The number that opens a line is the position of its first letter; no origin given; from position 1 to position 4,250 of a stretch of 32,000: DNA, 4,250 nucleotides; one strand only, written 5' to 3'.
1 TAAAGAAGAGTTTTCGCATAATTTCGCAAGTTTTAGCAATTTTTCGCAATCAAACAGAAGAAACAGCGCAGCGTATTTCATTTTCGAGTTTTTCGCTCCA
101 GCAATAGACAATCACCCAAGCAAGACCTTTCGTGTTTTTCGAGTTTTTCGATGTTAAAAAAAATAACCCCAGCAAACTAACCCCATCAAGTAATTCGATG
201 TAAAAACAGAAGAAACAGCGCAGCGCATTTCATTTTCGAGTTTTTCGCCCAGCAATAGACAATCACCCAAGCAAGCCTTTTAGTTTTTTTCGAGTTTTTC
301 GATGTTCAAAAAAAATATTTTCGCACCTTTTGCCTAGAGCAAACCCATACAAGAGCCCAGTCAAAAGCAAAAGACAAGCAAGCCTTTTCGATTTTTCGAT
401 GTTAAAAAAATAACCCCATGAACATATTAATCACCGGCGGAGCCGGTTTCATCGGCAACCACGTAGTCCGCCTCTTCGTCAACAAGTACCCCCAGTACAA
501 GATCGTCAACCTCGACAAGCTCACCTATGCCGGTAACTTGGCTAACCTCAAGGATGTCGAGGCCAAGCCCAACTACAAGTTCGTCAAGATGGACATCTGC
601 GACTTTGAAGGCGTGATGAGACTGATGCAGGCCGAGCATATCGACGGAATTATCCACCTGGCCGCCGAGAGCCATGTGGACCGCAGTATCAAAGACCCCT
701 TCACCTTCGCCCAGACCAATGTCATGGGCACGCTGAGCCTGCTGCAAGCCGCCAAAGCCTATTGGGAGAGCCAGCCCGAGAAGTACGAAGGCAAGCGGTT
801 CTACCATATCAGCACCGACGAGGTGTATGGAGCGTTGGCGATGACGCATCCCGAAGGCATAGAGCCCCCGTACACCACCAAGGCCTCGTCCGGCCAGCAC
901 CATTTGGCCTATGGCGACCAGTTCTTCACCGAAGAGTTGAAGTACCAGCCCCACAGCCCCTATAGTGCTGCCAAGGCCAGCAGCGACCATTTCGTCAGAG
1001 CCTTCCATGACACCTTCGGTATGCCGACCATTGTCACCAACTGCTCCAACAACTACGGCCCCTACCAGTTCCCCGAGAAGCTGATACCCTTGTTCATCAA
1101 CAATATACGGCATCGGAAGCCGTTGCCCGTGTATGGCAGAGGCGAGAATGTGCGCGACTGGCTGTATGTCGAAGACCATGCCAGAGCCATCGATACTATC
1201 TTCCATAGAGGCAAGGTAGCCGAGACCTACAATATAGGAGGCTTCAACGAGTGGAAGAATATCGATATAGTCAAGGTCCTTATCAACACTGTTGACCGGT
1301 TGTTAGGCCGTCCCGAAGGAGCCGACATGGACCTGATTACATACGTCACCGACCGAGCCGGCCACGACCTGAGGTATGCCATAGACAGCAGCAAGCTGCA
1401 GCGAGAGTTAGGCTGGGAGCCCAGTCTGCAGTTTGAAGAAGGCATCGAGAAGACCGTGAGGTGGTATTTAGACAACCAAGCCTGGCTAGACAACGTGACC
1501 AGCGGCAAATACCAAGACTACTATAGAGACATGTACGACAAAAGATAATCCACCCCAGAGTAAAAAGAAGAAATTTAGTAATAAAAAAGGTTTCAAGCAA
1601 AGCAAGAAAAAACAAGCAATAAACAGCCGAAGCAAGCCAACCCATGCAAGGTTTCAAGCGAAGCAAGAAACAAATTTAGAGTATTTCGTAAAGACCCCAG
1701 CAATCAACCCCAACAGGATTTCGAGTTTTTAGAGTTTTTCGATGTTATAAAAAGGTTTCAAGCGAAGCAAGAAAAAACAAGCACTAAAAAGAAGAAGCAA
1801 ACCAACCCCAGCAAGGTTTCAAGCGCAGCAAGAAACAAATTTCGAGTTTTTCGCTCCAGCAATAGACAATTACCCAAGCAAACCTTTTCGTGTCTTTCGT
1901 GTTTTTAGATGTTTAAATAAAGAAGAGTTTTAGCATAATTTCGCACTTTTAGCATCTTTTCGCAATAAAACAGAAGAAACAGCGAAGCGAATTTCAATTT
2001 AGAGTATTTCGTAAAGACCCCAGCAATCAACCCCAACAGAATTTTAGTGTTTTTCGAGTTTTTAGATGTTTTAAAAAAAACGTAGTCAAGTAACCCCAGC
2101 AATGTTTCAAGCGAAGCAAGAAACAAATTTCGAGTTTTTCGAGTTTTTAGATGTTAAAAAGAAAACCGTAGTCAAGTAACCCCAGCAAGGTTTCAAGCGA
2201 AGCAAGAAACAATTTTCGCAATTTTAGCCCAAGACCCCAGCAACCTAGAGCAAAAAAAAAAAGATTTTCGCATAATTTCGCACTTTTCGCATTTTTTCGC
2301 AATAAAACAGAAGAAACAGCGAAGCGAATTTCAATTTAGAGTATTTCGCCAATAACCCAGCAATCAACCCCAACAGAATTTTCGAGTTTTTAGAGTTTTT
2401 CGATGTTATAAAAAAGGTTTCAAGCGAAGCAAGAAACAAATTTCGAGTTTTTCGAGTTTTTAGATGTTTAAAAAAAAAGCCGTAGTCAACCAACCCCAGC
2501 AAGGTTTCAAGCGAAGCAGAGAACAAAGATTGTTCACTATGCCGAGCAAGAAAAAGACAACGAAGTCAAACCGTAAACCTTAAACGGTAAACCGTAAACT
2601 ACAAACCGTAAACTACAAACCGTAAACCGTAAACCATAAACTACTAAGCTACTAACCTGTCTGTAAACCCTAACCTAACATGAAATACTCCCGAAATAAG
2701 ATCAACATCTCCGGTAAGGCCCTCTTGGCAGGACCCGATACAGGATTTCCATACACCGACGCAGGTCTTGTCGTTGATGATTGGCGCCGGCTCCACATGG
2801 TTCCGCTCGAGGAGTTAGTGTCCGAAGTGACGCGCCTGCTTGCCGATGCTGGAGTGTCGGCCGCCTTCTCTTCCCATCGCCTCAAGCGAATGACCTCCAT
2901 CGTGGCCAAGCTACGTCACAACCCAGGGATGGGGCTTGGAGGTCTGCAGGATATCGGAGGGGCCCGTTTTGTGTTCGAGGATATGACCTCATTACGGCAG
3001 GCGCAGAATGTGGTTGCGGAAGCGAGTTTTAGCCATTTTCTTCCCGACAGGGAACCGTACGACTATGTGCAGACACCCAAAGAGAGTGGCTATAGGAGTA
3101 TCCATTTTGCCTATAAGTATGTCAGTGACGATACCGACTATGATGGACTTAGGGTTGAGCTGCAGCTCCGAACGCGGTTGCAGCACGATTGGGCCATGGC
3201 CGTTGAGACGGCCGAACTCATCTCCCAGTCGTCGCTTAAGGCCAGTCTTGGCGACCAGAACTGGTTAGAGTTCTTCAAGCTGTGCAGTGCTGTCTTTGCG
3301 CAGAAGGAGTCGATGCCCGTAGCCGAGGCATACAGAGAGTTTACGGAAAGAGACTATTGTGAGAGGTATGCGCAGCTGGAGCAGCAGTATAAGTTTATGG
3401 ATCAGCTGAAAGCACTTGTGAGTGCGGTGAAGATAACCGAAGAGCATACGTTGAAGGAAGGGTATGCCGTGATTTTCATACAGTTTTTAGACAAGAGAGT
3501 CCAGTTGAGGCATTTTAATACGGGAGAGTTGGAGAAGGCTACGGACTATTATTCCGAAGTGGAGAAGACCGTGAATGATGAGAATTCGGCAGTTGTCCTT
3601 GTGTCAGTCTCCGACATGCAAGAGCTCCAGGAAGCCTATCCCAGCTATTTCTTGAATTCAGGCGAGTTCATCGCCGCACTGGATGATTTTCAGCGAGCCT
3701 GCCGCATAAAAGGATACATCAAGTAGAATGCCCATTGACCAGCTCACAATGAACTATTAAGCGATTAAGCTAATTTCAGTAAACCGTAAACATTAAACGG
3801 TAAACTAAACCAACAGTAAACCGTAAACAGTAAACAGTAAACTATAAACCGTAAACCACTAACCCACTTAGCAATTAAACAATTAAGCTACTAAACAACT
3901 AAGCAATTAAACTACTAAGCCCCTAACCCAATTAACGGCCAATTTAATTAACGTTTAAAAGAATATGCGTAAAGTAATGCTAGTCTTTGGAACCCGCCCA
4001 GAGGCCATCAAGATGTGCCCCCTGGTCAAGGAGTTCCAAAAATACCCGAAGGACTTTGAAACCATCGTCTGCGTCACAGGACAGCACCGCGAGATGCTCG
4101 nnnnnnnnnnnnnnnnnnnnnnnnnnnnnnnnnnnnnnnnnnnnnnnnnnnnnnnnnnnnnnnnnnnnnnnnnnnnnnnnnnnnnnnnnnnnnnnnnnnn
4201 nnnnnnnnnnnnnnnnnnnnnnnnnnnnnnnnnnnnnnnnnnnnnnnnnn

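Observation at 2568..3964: Solitary CapRel/toxSAS-like RelA/SpoT-domain gene inserted as a repeat-bracketed cassette inside a polysaccharide locus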

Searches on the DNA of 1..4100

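Call 81: search_rna_families(source=window, start=1, end=4100, threshold=evalue, max_evalue=1)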
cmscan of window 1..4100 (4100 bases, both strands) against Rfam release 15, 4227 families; matches with E-value up to 1: 0.
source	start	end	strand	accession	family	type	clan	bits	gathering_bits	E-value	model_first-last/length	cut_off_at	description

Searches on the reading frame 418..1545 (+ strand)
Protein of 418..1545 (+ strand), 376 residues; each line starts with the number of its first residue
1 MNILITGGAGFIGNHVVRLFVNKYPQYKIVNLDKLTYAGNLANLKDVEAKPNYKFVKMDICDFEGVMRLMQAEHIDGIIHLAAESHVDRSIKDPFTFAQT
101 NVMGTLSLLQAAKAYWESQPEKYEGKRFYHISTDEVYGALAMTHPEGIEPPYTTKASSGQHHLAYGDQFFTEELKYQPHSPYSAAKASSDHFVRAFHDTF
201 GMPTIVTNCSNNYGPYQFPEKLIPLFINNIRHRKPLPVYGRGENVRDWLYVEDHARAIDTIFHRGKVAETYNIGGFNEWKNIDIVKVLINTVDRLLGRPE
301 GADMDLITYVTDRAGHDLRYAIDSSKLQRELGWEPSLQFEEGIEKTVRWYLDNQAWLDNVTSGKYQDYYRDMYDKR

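Call 12: search_protein_families(library=pfam, proteins=[window:418-1545:+], max_evalue=0.00001)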
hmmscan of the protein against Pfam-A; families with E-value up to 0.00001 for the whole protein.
window:418-1545:+ (376 aa): 6 families
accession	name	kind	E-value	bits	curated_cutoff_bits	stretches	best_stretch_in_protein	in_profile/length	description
PF16363.11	GDP_Man_Dehyd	-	8.4e-91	305.3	27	2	167-346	138-332/332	GDP-mannose 4,6 dehydratase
PF01370.27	Epimerase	-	1.2e-63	215.2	20.9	1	3-274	1-240/240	NAD dependent epimerase/dehydratase family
PF01073.25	3Beta_HSD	-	4.2e-14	52.7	22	1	4-113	1-104/280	3-beta hydroxysteroid dehydrogenase/isomerase family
PF02719.21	Polysacc_synt_2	-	1e-12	48.3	20.2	1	3-115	1-118/293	Polysaccharide biosynthesis protein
PF07993.18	NAD_binding_4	-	1.8e-11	44.1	20.1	1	72-211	86-206/258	Male sterility protein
PF04321.23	RmlD_sub_bind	-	2.7e-09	37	27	1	1-195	1-138/287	RmlD substrate binding domain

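Call 46: find_encoding_contigs(protein=window:418-1545:+, flank=6000, max_places=10)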
Protein window:418-1545:+ (376 aa): 7 contigs read that carry it; 6 places shown.
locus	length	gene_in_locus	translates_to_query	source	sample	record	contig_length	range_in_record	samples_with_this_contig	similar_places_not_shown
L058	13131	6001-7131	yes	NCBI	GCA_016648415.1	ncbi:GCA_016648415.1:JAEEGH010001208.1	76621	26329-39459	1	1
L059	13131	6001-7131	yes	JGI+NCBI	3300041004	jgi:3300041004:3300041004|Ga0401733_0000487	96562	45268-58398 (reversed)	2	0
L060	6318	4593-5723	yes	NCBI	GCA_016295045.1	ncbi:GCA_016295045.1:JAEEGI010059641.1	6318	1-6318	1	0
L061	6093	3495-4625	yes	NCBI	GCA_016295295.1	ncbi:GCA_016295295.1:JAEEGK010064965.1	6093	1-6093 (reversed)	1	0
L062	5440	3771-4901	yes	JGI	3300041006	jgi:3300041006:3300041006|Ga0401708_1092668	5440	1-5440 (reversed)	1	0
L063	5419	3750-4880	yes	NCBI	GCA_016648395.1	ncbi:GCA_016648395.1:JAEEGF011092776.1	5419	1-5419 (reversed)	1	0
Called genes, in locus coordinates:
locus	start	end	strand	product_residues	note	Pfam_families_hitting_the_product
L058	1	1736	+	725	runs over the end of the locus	PF04055:Radical_SAM (faint), PF08497:Radical_SAM_N, PF11842:DUF3362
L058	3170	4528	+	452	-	PF03721:UDPG_MGDP_dh_N, PF00984:UDPG_MGDP_dh, PF03720:UDPG_MGDP_dh_C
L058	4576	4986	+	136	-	PF13366:PDDEXK_3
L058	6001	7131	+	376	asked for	PF01073:3Beta_HSD, PF01370:Epimerase, PF02719:Polysacc_synt_2, PF04321:RmlD_sub_bind, PF16363:GDP_Man_Dehyd, PF07993:NAD_binding_4, PF16363:GDP_Man_Dehyd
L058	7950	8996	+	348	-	PF04607:RelA_SpoT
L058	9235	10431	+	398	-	PF02350:Epimerase_2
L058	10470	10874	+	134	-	PF13366:PDDEXK_3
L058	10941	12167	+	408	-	PF03446:NAD_binding_2 (faint), PF03721:UDPG_MGDP_dh_N, PF00984:UDPG_MGDP_dh, PF03720:UDPG_MGDP_dh_C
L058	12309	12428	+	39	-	-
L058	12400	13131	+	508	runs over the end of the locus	PF00682:HMGL-like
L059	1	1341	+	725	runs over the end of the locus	PF04055:Radical_SAM (faint), PF08497:Radical_SAM_N, PF11842:DUF3362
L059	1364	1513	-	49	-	-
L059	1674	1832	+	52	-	-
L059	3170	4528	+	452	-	PF03721:UDPG_MGDP_dh_N, PF00984:UDPG_MGDP_dh, PF03720:UDPG_MGDP_dh_C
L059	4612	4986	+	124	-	PF13366:PDDEXK_3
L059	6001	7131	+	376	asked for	PF01073:3Beta_HSD, PF01370:Epimerase, PF02719:Polysacc_synt_2, PF04321:RmlD_sub_bind, PF16363:GDP_Man_Dehyd, PF07993:NAD_binding_4, PF16363:GDP_Man_Dehyd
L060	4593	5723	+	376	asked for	PF01073:3Beta_HSD, PF01370:Epimerase, PF02719:Polysacc_synt_2, PF04321:RmlD_sub_bind, PF16363:GDP_Man_Dehyd, PF07993:NAD_binding_4, PF16363:GDP_Man_Dehyd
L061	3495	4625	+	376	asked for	PF01073:3Beta_HSD, PF01370:Epimerase, PF02719:Polysacc_synt_2, PF04321:RmlD_sub_bind, PF16363:GDP_Man_Dehyd, PF07993:NAD_binding_4, PF16363:GDP_Man_Dehyd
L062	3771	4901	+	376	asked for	PF01073:3Beta_HSD, PF01370:Epimerase, PF02719:Polysacc_synt_2, PF04321:RmlD_sub_bind, PF16363:GDP_Man_Dehyd, PF07993:NAD_binding_4, PF16363:GDP_Man_Dehyd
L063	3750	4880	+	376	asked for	PF01073:3Beta_HSD, PF01370:Epimerase, PF02719:Polysacc_synt_2, PF04321:RmlD_sub_bind, PF16363:GDP_Man_Dehyd, PF07993:NAD_binding_4, PF16363:GDP_Man_Dehyd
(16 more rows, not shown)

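Call 48: find_related_loci(query=window:418-1545:+, collection=metagenome_contigs, flank=6000)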
Query window:418-1545:+ (376 aa) in metagenome_contigs; peptide patterns used: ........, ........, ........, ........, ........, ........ (x = any residue, [..] = any of these).
600 stretches matched a pattern (row limit reached: there are more); 599 encode a relative of the query (tblastn E <= 1e-3); the best 80 are kept; 80 distinct loci.
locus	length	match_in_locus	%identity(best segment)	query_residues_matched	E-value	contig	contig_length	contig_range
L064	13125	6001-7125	90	2-376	0e+0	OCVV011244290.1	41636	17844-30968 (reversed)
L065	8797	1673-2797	90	2-376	0e+0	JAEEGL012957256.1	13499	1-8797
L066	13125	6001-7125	90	2-376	0e+0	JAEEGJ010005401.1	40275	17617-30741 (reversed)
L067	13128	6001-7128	89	1-376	0e+0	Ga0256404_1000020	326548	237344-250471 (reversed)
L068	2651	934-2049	89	2-376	0e+0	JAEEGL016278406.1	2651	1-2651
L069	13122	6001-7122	89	3-376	0e+0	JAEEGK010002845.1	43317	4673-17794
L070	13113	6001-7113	90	3-376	0e+0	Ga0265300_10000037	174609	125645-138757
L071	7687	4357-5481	89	2-376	0e+0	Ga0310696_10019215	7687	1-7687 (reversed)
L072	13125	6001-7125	88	2-376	0e+0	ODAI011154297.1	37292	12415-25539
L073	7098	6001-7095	90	2-366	0e+0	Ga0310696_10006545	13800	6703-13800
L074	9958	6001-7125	88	2-376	0e+0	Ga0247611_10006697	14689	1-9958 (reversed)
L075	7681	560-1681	88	3-376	0e+0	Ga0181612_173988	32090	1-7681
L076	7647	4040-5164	88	2-376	0e+0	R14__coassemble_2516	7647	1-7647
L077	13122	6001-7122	88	3-376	0e+0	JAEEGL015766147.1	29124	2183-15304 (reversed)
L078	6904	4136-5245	89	7-376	0e+0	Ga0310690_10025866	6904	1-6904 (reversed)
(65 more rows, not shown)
